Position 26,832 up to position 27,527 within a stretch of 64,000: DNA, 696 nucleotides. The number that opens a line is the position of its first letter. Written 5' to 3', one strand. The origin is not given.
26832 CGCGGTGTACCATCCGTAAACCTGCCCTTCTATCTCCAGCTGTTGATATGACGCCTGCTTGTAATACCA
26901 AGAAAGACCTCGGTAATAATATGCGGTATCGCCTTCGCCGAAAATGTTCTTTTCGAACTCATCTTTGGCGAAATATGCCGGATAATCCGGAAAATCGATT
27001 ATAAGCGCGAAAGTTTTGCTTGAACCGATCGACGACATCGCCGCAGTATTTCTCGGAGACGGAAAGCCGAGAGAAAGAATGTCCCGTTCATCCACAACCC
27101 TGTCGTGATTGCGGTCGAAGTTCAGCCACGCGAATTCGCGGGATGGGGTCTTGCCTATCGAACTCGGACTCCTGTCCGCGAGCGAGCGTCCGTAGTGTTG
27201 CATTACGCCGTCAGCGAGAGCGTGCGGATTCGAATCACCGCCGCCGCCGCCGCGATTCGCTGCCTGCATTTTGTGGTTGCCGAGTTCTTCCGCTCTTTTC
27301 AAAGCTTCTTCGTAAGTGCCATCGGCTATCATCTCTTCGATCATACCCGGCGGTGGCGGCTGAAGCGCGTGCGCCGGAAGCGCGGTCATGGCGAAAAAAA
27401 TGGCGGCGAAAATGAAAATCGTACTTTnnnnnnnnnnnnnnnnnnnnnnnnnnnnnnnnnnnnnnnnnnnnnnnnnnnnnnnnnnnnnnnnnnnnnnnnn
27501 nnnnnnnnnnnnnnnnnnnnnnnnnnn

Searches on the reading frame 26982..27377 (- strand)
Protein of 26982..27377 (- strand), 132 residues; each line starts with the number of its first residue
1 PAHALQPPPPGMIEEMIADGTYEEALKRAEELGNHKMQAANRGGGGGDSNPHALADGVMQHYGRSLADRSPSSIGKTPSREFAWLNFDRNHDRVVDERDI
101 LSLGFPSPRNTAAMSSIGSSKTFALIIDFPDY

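Call 43: search_protein_families(library=pfam, alignment_id=A4, max_evalue=10)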
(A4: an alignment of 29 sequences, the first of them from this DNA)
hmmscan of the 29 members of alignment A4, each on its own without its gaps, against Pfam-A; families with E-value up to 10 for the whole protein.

A. member 1, seq(123 aa): 1 family
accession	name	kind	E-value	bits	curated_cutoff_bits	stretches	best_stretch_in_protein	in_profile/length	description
PF19964.5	EAD11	-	0.23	11.9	26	1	13-39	6-33/80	Effector-associated domain 11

B. families by the number of members that match (of 29 scanned): 16 families
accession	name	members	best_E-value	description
PF00404.24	Dockerin_1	9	0.0037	Dockerin type I domain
PF04642.17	DUF601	1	0.052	Protein of unknown function, DUF601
PF20271.3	CATASP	1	0.1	CATRA-Associated Small Protein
PF18039.7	UBA_6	1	0.12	UBA-like domain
PF03865.19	ShlB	1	0.13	Haemolysin secretion/activation protein ShlB/FhaC/HecB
PF02563.21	Poly_export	1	0.15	Polysaccharide biosynthesis/export protein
PF13148.11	DUF3987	1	0.16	Protein of unknown function (DUF3987)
PF11015.13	DUF2853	1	0.18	Protein of unknown function (DUF2853)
PF03471.22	CorC_HlyC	1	0.2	Transporter associated domain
PF13202.12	EF-hand_5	1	0.2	EF hand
PF00036.39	EF-hand_1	1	0.2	EF hand domain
PF14417.12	MEDS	1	0.21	MEDS: MEthanogen/methylotroph, DcmR Sensory domain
PF19964.5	EAD11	1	0.23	Effector-associated domain 11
PF01451.26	LMWPc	1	0.24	Low molecular weight phosphotyrosine protein phosphatase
PF22461.2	SLBB_2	1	0.26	SLBB domain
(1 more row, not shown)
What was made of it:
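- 27063..27125 (-): Single dockerin-type Ca-loop plus helix in M6 (residues 103-123, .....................). Pfam Dockerin_1 is hit by 9 of 29 members (call 43).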

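Call 44: search_solved_structures(query=A4, max_evalue=10, show_alignments=4)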
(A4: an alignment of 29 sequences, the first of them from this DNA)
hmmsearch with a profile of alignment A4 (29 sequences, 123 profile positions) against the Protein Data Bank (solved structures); distinct sequences matched with E-value up to 10: 4.
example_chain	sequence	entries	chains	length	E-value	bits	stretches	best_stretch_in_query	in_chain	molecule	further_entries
6kg9_A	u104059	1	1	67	0.04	17.5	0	77-103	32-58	And cellulose-binding endoglucanase family 9 CelL ortholog dockerin domain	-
3nuf_A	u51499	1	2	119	0.81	13.3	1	25-95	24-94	PRD-containing transcription regulator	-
6kgc_B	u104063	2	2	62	2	12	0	88-103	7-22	And cellulose-binding endoglucanase family 9 CelL ortholog dockerin domain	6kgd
6kge_D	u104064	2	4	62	2.1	12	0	77-103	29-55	And cellulose-binding endoglucanase family 9 CelL ortholog dockerin domain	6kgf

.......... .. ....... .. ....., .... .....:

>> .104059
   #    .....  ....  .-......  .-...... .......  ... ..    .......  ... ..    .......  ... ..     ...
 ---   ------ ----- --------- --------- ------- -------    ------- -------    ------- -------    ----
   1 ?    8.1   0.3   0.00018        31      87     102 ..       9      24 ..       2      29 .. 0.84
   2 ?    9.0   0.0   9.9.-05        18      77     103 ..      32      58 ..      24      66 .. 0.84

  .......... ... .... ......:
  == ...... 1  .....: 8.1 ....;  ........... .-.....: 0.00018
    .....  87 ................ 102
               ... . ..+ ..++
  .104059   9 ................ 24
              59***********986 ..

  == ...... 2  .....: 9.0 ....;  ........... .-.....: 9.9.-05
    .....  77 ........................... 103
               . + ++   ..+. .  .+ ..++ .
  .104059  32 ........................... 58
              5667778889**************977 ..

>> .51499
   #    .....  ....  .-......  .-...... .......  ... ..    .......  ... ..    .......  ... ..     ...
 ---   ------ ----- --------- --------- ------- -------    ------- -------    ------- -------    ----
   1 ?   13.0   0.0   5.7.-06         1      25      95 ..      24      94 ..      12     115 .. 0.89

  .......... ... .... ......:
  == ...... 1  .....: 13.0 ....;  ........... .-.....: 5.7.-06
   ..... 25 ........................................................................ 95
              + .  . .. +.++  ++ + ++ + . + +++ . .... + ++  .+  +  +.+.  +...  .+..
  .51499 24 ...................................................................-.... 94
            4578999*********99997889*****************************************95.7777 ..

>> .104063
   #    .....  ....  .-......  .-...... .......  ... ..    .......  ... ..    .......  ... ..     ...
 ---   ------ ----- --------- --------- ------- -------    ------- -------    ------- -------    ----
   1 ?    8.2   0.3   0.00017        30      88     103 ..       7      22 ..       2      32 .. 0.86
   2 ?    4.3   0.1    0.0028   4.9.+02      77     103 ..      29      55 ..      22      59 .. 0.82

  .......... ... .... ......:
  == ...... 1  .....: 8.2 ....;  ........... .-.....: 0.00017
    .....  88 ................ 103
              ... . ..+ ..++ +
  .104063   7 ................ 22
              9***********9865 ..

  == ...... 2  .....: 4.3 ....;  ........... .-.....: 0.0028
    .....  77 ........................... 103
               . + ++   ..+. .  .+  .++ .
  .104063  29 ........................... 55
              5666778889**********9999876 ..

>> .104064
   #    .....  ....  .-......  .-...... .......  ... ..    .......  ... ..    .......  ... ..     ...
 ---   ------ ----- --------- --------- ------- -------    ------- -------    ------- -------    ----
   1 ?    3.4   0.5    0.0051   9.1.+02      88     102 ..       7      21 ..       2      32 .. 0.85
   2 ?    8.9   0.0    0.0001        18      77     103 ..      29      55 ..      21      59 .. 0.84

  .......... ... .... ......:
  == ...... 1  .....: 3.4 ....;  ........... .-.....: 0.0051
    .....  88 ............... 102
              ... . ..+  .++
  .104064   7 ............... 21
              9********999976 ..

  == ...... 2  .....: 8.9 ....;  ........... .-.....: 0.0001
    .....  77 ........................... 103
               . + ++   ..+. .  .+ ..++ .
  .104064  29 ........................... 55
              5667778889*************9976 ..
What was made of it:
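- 27063..27125 (-): The best PDB profile hit is dockerin 6kg9 at E = 0.04 (call 44).
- There are weak but concordant Pfam and PDB dockerin hits (calls 43, 44).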

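Call 51: predict_structure(alignment_id=A5)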
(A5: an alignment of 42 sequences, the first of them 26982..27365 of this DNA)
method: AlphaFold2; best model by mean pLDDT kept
length: 128 residues; sequences in the alignment: 42
mean_pLDDT: 71.3   pTM: 0.42
mean pLDDT of the five models: 71.3, 68.9, 67.3, 67.3, 65.4
residues with pLDDT >= 90: 0; 70-90: 85; 50-70: 28; < 50: 15
segments of 3 or more residues with pLDDT < 50: 37-43, 106-110
pLDDT, mean of each block of 10 residues (from residue 1): 71 82 73 52 63 86 80 76 81 80 54 60 69
secondary structure, 60 per line:
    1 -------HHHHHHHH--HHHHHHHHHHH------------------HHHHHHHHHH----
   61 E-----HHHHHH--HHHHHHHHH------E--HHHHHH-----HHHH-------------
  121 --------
elements in order: H8-15 H18-28 H47-56 H67-72 H75-83 H93-98 H104-107
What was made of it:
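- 27006..27365 (-): Subfamily-specific N-terminal region of M6 (residues 23-142), lying before the TIGR03296 domain. The AlphaFold2 model is helical with pLDDT 71 (call 51).
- On Dockerin (Pfam PF00404), applied to M6 residues 60-125: The model shows a loop then a helix at residues 106-120 (call 51).
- The N-terminal model is of moderate confidence only (pLDDT 71, pTM 0.42; call 51).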

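Call 53: fold_search(model_id=the predicted structure, library=pdb)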
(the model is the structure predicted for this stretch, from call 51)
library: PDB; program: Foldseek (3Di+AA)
matches with E <= 10: 2; with E <= 0.001: 0
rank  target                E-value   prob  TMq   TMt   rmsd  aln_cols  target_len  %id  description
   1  5g5d_B                3.4e+00  0.25  0.22  0.19   4.9        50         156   14  Crystal Structure of the CohScaC2-XDocCipA type II complex from Clostridium thermocellum (released 2017-04-05)
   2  5k39_B                9.1e+00  0.08  0.23  0.19   5.3        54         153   15  THE TYPE II COHESIN DOCKERIN COMPLEX FROM CLOSTRIDIUM THERMOCELLUM (released 2017-03-29)
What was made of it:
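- The only two Foldseek hits for the N-terminal model are X-dockerin chains, though neither is significant (call 53).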
